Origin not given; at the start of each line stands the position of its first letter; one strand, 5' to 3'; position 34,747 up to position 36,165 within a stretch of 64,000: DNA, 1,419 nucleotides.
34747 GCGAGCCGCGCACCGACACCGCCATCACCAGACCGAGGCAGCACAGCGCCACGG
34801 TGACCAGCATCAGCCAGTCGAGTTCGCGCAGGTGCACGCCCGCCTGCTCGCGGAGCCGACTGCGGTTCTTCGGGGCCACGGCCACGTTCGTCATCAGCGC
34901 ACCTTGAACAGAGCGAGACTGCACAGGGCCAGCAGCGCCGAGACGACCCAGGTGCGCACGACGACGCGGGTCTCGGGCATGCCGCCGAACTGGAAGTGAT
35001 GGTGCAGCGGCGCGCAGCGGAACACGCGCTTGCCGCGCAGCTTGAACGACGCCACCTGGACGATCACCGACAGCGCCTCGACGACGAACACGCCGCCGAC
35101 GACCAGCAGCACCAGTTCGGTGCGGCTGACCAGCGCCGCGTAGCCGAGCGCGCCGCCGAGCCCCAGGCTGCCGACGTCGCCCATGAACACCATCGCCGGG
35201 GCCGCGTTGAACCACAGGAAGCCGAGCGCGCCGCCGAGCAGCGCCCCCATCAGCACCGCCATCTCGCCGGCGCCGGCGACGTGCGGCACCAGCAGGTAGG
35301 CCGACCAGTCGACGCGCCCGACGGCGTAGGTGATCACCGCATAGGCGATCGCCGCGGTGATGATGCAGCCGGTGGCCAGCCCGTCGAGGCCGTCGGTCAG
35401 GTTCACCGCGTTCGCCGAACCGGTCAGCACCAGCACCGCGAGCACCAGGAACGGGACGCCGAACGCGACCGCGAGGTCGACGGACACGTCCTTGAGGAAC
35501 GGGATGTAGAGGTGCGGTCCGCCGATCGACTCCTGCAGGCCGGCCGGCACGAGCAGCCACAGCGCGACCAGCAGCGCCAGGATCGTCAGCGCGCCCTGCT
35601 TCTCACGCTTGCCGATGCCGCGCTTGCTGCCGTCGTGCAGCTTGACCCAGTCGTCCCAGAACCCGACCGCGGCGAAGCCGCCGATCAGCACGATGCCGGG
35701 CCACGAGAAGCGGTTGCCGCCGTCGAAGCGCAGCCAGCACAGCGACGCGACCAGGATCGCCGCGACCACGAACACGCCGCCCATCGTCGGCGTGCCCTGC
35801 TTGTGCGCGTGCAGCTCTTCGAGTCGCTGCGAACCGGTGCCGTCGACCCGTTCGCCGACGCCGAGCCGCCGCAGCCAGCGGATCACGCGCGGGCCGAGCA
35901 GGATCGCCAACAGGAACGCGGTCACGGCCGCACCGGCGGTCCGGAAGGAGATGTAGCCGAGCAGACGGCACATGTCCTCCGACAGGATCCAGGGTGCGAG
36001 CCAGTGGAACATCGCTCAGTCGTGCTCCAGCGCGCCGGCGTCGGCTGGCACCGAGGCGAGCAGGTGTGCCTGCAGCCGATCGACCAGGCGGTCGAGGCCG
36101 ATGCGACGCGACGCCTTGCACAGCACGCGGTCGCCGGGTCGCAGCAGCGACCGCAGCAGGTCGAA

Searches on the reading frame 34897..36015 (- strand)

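Call 26: search_protein_families(library=pfam, proteins=[window:34897-36015:-], max_evalue=0.001)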
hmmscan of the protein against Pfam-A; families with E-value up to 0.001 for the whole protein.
window:34897-36015:- (373 aa): 2 families
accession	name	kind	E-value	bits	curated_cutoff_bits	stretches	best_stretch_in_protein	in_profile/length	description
PF00953.26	Glycos_transf_4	-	3.2e-29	102.4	27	1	109-297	6-159/160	Glycosyl transferase family 4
PF10555.14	MraY_sig1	-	0.00012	21.8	20.1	1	72-82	1-11/13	Phospho-N-acetylmuramoyl-pentapeptide-transferase signature 1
